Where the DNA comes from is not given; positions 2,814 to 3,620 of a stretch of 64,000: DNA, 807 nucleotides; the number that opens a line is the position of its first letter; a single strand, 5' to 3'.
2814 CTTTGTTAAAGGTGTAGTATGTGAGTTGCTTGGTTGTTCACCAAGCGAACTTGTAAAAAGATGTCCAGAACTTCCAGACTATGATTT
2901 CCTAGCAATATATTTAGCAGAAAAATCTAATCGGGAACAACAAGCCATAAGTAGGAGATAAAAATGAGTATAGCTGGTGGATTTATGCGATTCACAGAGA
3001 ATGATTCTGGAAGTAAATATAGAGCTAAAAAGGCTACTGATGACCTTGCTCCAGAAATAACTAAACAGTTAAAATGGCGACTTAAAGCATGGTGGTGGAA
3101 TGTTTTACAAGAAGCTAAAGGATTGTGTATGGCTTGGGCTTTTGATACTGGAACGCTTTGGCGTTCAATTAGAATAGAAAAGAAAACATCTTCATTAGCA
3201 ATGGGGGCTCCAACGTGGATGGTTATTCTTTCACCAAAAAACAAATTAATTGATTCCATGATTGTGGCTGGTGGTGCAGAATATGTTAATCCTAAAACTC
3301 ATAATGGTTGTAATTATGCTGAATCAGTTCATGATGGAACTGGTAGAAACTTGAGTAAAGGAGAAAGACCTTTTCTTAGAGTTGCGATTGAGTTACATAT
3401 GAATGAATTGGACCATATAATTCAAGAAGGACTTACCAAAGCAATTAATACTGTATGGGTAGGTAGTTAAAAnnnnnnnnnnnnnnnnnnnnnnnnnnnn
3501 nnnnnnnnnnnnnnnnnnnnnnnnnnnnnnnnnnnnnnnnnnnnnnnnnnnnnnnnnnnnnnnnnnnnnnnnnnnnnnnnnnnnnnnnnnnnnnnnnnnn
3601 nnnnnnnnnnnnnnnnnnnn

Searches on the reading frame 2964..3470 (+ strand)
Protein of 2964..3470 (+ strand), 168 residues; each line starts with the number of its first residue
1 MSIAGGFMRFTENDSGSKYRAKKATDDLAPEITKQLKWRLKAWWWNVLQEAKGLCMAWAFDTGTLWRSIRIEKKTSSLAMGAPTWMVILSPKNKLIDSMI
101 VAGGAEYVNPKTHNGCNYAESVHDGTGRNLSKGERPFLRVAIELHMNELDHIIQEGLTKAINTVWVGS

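Call 76: search_protein_families(library=phrogs, proteins=[window:2964-3470:+], max_evalue=0.01)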
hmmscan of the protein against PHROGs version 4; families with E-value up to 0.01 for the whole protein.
window:2964-3470:+ (168 aa): 1 family
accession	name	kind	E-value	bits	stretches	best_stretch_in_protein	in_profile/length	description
phrog_5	-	connector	3.2e-07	31.4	1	48-165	127-213/239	tail completion or Neck1 protein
